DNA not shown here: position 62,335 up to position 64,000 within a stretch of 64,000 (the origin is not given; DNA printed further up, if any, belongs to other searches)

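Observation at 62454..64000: Lower-GC type III Res-like helicase-nuclease ORF, missing from the ORF track and truncated by the window edge: probable start of a defence island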

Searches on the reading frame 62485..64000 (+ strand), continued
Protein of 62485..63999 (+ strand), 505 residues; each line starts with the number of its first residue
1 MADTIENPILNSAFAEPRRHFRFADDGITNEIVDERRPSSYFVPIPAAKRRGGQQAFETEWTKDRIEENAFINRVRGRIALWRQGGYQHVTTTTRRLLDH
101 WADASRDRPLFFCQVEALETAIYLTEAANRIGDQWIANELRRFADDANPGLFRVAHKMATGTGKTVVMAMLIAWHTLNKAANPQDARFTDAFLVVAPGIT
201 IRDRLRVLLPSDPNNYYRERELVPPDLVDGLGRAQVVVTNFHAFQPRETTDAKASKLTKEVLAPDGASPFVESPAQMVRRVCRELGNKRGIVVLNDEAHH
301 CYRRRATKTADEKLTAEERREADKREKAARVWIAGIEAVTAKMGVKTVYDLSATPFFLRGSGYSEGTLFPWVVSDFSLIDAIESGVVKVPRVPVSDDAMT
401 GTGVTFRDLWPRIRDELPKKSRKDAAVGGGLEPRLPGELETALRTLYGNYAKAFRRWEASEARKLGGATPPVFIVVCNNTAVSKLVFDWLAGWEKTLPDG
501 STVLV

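Call 55: find_homologous_proteins(query=window:62485-64000:+, max_evalue=1e-20)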
Query window:62485-64000:+ (505 aa): 6648 proteins with E <= 1e-20 among 8000 candidates; the best 120 are listed.
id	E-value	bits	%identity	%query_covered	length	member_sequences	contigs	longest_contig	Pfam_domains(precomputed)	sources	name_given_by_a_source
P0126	5.6e-240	815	70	99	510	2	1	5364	PF04851.22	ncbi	-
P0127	4.3e-234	796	69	99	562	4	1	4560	PF04851.22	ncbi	-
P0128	1.2e-231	788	68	99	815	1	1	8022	PF04851.22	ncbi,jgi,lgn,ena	jgi:type III restriction enzyme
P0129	1.2e-228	778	69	99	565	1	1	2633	PF04851.22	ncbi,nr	ncbi:MAG TPA: DEAD/DEAH box helicase family protein, partial [Thermomicrobiales bacterium]|nr:DEAD/D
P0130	1.5e-226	771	66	99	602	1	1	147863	PF04851.22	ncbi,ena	-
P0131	1.2e-225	768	66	99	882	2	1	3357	PF00037.33,PF12838.13,PF04851.22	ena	-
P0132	2.1e-225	767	67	99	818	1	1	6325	PF04851.22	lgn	-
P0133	2.6e-225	767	66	99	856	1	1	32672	PF04851.22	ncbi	-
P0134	5.4e-224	763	66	99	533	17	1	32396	PF04851.22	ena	-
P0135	1.1e-223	762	67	99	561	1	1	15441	PF04851.22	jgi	-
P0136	1.6e-223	761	69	99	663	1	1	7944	PF04851.22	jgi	jgi:type III restriction enzyme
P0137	2.1e-223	761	67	100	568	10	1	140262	PF04851.22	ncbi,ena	-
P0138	2.2e-223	761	66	99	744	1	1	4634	PF04851.22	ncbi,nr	ncbi:MAG: DEAD/DEAH box helicase family protein, partial [Nitrospirota bacterium]|nr:DEAD/DEAH box h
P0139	2.5e-223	760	65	99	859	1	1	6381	PF04851.22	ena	-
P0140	2.5e-223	760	67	99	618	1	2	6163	PF04851.22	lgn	-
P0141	2.5e-223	760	67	99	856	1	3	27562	PF04851.22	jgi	jgi:type III restriction enzyme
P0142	3.7e-223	760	64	99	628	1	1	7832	PF04851.22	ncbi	-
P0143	3.8e-223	760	66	99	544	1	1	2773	PF04851.22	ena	-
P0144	4.2e-223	760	66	100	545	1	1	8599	PF04851.22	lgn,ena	-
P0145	4.6e-223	759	66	99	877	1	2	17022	PF04851.22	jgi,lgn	-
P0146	5.7e-223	759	67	98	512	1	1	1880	PF04851.22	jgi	jgi:type III restriction enzyme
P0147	6.1e-223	759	66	99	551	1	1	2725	PF04851.22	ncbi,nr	ncbi:MAG: DEAD/DEAH box helicase family protein, partial [Actinomycetota bacterium]|nr:DEAD/DEAH box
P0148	6.3e-223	759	65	99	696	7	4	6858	PF04851.22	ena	-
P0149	8.3e-223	759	67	99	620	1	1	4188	PF04851.22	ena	-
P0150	9.1e-223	759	67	99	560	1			PF04851.22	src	-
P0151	9.3e-223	758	65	99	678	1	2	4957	PF04851.22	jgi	jgi:type III restriction enzyme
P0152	1.0e-222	758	66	99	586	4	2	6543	PF04851.22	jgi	jgi:type III restriction enzyme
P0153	1.2e-222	758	65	99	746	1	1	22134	PF04851.22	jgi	jgi:type III restriction enzyme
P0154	1.7e-222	758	65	100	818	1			PF04851.22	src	-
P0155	3.0e-222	757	66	99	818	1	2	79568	PF04851.22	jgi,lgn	-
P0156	7.4e-222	755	67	99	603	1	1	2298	PF04851.22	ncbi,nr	ncbi:MAG TPA: DEAD/DEAH box helicase family protein, partial [Thermomicrobiales bacterium]|nr:DEAD/D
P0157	9.6e-222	755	65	99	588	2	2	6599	PF04851.22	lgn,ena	-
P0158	1.6e-221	754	66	99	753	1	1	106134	PF04851.22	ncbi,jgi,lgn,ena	jgi:type III restriction enzyme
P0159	2.2e-221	754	67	99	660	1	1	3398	PF04851.22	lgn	-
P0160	3.1e-221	753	65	99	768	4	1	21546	PF04851.22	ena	-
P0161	3.4e-221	753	67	99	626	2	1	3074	PF04851.22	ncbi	ncbi:MAG: DEAD/DEAH box helicase family protein, partial [Thermomicrobiales bacterium]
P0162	8.0e-221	752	65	99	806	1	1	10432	PF04851.22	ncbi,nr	ncbi:MAG: DEAD/DEAH box helicase family protein, partial [Dehalococcoidia bacterium]|nr:DEAD/DEAH bo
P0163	1.1e-220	752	65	99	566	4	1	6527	PF04851.22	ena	-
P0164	1.7e-220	751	64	99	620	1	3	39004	PF04851.22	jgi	jgi:type III restriction enzyme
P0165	1.7e-220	751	67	99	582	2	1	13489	PF04851.22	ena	-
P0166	2.0e-220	751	66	99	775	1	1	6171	PF04851.22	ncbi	-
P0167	3.5e-220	750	65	100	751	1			PF04851.22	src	-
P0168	3.7e-220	750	66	99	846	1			PF04851.22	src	-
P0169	5.0e-220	749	65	99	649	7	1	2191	PF04851.22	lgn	-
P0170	5.3e-220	749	66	98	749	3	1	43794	PF04851.22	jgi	-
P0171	6.5e-220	749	65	99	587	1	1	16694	PF04851.22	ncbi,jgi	-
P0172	8.7e-220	749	66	99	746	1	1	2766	PF04851.22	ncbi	-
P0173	1.1e-219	748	66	99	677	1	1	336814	PF04851.22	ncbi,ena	-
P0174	1.4e-219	748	64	99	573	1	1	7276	PF04851.22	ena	-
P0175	1.5e-219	748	66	99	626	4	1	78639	PF04851.22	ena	-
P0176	1.6e-219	748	66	99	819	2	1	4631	PF04851.22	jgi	jgi:type III restriction enzyme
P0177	1.9e-219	748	65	99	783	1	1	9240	PF04851.22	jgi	jgi:type III restriction enzyme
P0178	2.4e-219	747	66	99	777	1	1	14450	PF04851.22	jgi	jgi:type III restriction enzyme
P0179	3.0e-219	747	64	99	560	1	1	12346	PF04851.22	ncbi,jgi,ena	-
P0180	3.0e-219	747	64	99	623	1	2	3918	PF04851.22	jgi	jgi:type III restriction enzyme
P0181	4.1e-219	746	65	99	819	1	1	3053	PF04851.22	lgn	-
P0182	4.2e-219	746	67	99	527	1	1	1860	PF04851.22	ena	-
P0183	5.0e-219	746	66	99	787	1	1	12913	PF04851.22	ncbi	-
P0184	5.6e-219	746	66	98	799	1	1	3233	PF04851.22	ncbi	ncbi:MAG TPA: DEAD/DEAH box helicase family protein, partial [Pirellulales bacterium]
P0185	7.5e-219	746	66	99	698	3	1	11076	PF04851.22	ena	-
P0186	7.6e-219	746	65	99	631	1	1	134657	PF04851.22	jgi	-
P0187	1.2e-218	745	66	99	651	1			PF04851.22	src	-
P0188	1.2e-218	745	66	99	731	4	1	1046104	PF04851.22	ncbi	-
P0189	1.3e-218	745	62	98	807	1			PF04851.22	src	-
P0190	1.5e-218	745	66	98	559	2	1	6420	PF04851.22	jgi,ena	-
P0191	2.5e-218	744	66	100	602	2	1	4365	PF04851.22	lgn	-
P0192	2.9e-218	744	65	99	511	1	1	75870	PF04851.22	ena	-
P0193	3.0e-218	744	67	97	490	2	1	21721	PF04851.22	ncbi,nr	ncbi:MAG: DEAD/DEAH box helicase family protein, partial [Acidobacteria bacterium]|nr:DEAD/DEAH box 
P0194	3.1e-218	744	66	98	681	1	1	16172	PF04851.22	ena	-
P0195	3.6e-218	743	68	99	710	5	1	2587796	PF04851.22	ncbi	-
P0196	4.0e-218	743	66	99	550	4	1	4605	PF04851.22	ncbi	ncbi:MAG: restriction endonuclease subunit R, partial [Candidatus Aquicultor secundus]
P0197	4.6e-218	743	66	98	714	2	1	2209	PF04851.22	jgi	jgi:type III restriction enzyme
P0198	5.1e-218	743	65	99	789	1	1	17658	PF04851.22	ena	-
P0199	5.6e-218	743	66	99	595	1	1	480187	PF04851.22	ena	-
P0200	7.1e-218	742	69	94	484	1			PF04851.22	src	-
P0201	7.6e-218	742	65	99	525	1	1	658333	PF04851.22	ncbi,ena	-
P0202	9.0e-218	742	65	99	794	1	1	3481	PF04851.22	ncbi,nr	ncbi:restriction endonuclease subunit R, partial [candidate division WOR-3 bacterium]|nr:restriction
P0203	1.2e-217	742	65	99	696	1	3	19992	PF04851.22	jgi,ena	-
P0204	1.2e-217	742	65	99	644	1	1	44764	PF04851.22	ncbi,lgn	-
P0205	1.3e-217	741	64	99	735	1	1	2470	PF04851.22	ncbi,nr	ncbi:MAG: DEAD/DEAH box helicase family protein, partial [Lentisphaerae bacterium]|nr:DEAD/DEAH box 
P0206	1.8e-217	741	66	99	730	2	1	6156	PF04851.22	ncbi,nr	ncbi:MAG: DEAD/DEAH box helicase family protein, partial [Acidimicrobiales bacterium]|nr:DEAD/DEAH b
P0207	2.1e-217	741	65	99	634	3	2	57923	PF04851.22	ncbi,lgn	-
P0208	2.5e-217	741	65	99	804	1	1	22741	PF04851.22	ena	-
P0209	2.6e-217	740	64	99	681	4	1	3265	PF04851.22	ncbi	-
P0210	3.0e-217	740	63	99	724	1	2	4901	PF04851.22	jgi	jgi:type III restriction enzyme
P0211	3.1e-217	740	65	99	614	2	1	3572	PF04851.22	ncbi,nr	ncbi:DEAD/DEAH box helicase family protein, partial [candidate division KSB1 bacterium]|nr:DEAD/DEAH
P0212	3.5e-217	740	65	99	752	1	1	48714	PF04851.22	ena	-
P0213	4.8e-217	740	64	99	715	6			PF04851.22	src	-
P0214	6.1e-217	739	65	99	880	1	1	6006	PF04851.22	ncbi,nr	ncbi:MAG: DEAD/DEAH box helicase family protein, partial [Methylococcaceae bacterium]|nr:DEAD/DEAH b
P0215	6.3e-217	739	66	99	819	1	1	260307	PF04851.22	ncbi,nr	ncbi:MAG TPA: DEAD/DEAH box helicase family protein [Pirellulales bacterium]|nr:DEAD/DEAH box helica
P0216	1.9e-216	738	64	100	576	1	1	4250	PF04851.22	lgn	-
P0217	2.2e-216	737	63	99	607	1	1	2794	PF04851.22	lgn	-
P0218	2.7e-216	737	66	99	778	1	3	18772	PF04851.22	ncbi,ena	-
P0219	3.0e-216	737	66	99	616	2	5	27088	PF04851.22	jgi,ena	jgi:type III restriction enzyme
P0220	3.0e-216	737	64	100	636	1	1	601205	PF04851.22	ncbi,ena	-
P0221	3.1e-216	737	65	99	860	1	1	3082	PF04851.22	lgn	-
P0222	4.1e-216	737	65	98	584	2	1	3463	PF04851.22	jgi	jgi:type III restriction enzyme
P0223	5.2e-216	736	66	99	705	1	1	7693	PF04851.22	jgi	jgi:type III restriction enzyme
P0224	5.9e-216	736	65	99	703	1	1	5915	PF04851.22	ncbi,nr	ncbi:MAG: DEAD/DEAH box helicase family protein, partial [Dehalococcoidia bacterium]|nr:DEAD/DEAH bo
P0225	9.0e-216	735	65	98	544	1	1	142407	PF04851.22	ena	-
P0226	9.2e-216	735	65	99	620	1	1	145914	PF04851.22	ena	-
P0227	1.8e-215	734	63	99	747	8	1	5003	PF04851.22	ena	-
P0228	2.1e-215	734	65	99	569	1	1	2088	PF04851.22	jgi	jgi:type III restriction enzyme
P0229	2.3e-215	734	65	100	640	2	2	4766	PF04851.22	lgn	-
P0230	5.0e-215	733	65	98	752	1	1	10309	PF04851.22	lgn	-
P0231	5.5e-215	733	64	99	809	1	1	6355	PF04851.22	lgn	-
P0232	5.7e-215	733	66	99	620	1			PF04851.22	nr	nr:DEAD/DEAH box helicase family protein [Chloroflexia bacterium]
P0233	8.0e-215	732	62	99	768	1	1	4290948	PF04851.22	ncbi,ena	-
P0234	9.7e-215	732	65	99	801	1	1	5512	PF04851.22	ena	-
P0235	1.2e-214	732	64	99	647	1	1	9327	PF04851.22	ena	-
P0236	1.3e-214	732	64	99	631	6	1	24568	PF04851.22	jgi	jgi:type III restriction enzyme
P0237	1.5e-214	731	64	99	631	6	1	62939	PF04851.22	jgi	jgi:type III restriction enzyme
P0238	1.8e-214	731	65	99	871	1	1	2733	PF04851.22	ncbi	ncbi:MAG: hypothetical protein RLZZ324_689, partial [Candidatus Parcubacteria bacterium]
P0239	2.4e-214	731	66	95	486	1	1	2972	PF04851.22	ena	-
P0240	2.9e-214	730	63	99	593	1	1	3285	PF04851.22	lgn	-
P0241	3.1e-214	730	65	98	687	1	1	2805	PF04851.22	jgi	jgi:type III restriction enzyme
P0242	5.2e-214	730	65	99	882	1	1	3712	PF04851.22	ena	-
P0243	6.6e-214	729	64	99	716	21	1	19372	PF04851.22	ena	-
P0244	7.5e-214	729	63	100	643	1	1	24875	PF04851.22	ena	-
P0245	7.6e-214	729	65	99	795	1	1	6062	PF04851.22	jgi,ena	-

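Call 58: search_protein_families(library=padloc, alignment_id=A1, max_evalue=0.00001)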
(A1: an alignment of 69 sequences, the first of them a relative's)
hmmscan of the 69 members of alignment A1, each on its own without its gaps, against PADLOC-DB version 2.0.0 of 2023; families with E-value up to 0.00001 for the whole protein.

A. member 1, L003:13469-13852:+ (128 aa): 0 families

B. families by the number of members that match (of 69 scanned): 237 families (the first 25 are shown)
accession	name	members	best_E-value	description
PDLC04639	PDC-M41B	4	9.8e-123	-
PDLC04635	PDC-M41A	4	7.4e-118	-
PDLC04569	PDC-M30B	4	9.1e-118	-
PDLC04636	PDC-M41A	4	6.9e-63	-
PDLC04638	PDC-M41A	4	2.4e-28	-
PDLC03878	NsnB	4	3.5e-24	-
PDLC04637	PDC-M41A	4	5e-24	-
PDLC02979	AriA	4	9.8e-24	-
PDLC00271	PtuA1|PtuA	4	1.2e-23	AAA ATPase domain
PDLC02981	AriAB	4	1.5e-23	-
PDLC02980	AriA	4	1.9e-23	-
PDLC02358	Old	4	5.7e-23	Old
PDLC00278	PtuA1|PtuA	4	2.5e-20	AAA ATPase domain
PDLC04164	AriA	4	8.3e-18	-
PDLC00067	GajA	4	2.2e-17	AAA ATPase domain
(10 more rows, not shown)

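Call 67: predict_structure(alignment_id=A2)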
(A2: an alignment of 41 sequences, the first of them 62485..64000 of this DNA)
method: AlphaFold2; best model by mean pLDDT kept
length: 505 residues; sequences in the alignment: 41
mean_pLDDT: 74.6   pTM: 0.73
mean pLDDT of the five models: 74.6, 69.1, 68.7, 67.8, 65.6
residues with pLDDT >= 90: 150; 70-90: 154; 50-70: 145; < 50: 56
segments of 3 or more residues with pLDDT < 50: 49-61, 306-311, 355-357, 388-404, 420-431
pLDDT, mean of each block of 10 residues (from residue 1): 60 84 71 84 53 41 67 91 95 97 89 91 95 92 80 80 86 98 97 81 82 91 94 94 83 56 62 89 93 80 51 66 74 89 93 56 56 72 54 38 53 64 36 67 72 75 61 65 72 66 57
secondary structure, 60 per line:
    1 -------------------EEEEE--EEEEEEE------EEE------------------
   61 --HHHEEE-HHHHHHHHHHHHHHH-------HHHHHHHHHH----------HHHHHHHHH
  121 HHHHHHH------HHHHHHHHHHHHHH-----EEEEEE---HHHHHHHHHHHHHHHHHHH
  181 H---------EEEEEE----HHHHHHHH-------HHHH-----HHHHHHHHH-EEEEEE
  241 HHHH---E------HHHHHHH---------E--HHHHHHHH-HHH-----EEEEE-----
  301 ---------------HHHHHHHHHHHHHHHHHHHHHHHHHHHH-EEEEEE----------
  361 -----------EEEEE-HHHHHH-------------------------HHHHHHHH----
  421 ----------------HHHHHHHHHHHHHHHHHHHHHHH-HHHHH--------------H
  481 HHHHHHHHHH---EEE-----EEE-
elements in order: E20-24 E27-33 E40-42 E66-68 H70-84 H92-101 H112-127 H134-147 E153-158 H162-181 E191-196 H201-208 H216-219 H225-233 E235-240 H241-244 H255-261 H274-281 E291-295 H316-343 E345-350 E372-376 H378-383 H409-416 H437-459 H461-465 H480-490 E494-496 E502-504

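Call 69: fold_search(model_id=the predicted structure, library=pdb)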
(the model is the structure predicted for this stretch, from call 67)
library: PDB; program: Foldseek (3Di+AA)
matches with E <= 10: 1201; with E <= 0.001: 0
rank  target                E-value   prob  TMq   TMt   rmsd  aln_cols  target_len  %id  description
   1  4bec_A                1.8e-03  0.98  0.25  0.17  11.0       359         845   15  MUTANT (K220A) OF THE HSDR SUBUNIT OF THE ECOR124I RESTRICTION ENZYME IN COMPLEX WITH ATP (released 2014-03-26)
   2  8zn7_B                6.0e-03  0.97  0.19  0.21   9.7       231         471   10  Crystal Structure of Designed Clock Protein KaiC (released 2025-04-16)
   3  3k0c_A                1.1e-02  0.90  0.17  0.17  10.6       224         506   12  Crystal structure of the phosphorylation-site double mutant S431A/T432E of the KaiC circadian clock protein (released 2010-03-31)
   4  8zn5_B                1.2e-02  0.97  0.19  0.21   9.9       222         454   15  Crystal Structure of Designed Clock Protein KaiC (released 2025-04-16)
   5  7njk_A                1.2e-02  0.57  0.21  0.21  17.0       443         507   12  Mycobacterium smegmatis ATP synthase state 1a (released 2021-10-27)
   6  4dug_C                1.2e-02  0.89  0.19  0.20   9.6       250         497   12  Crystal Structure of Circadian Clock Protein KaiC E318A Mutant (released 2012-03-14)
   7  7njo_A                1.5e-02  0.75  0.19  0.19  10.2       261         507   11  Mycobacterium smegmatis ATP synthase state 1e (released 2021-10-27)
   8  7njl_C                1.5e-02  0.54  0.18  0.17  20.4       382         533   13  Mycobacterium smegmatis ATP synthase state 1b (released 2021-10-27)
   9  8jon_A                1.6e-02  0.90  0.18  0.19  10.1       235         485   11  Structure of a synthetic circadian clock protein KaiC mutant of cyanobacteria Synechococcus elongatus PCC 7942 (released 2024-06-12)
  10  7nk7_A                1.6e-02  0.51  0.21  0.22  17.6       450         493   12  Mycobacterium smegmatis ATP synthase F1 state 1 (released 2021-10-27)
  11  9rl4_I                1.6e-02  0.93  0.22  0.15  14.5       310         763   11  Structure of BAF in complex with OCT4-SOX2-bound nucleosome - SHL-6 (released 2026-02-11)
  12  4beb_B                1.6e-02  0.63  0.22  0.15  15.8       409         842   13  MUTANT (K220E) OF THE HSDR SUBUNIT OF THE ECOR124I RESTRICTION ENZYME IN COMPLEX WITH ATP (released 2014-03-26)
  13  1ffh                  1.6e-02  0.15  0.11  0.16  21.2       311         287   14  N AND GTPASE DOMAINS OF THE SIGNAL SEQUENCE RECOGNITION PROTEIN FFH FROM THERMUS AQUATICUS (released 1997-12-31)
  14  7dxq_D                1.7e-02  0.85  0.18  0.19  10.3       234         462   11  Crystal Structure of Cyanobacterial Circadian Clock Protein KaiC (released 2022-04-27)
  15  6tmk_C1               1.7e-02  0.51  0.20  0.20  16.5       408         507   10  Cryo-EM structure of Toxoplasma gondii mitochondrial ATP synthase dimer, composite model (released 2020-12-16)
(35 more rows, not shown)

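Call 96: search_dna_similar(query=window:62485-63999:+, collection=phages, mode=protein, max_rows=8)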
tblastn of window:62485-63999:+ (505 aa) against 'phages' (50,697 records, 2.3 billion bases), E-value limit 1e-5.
No match.
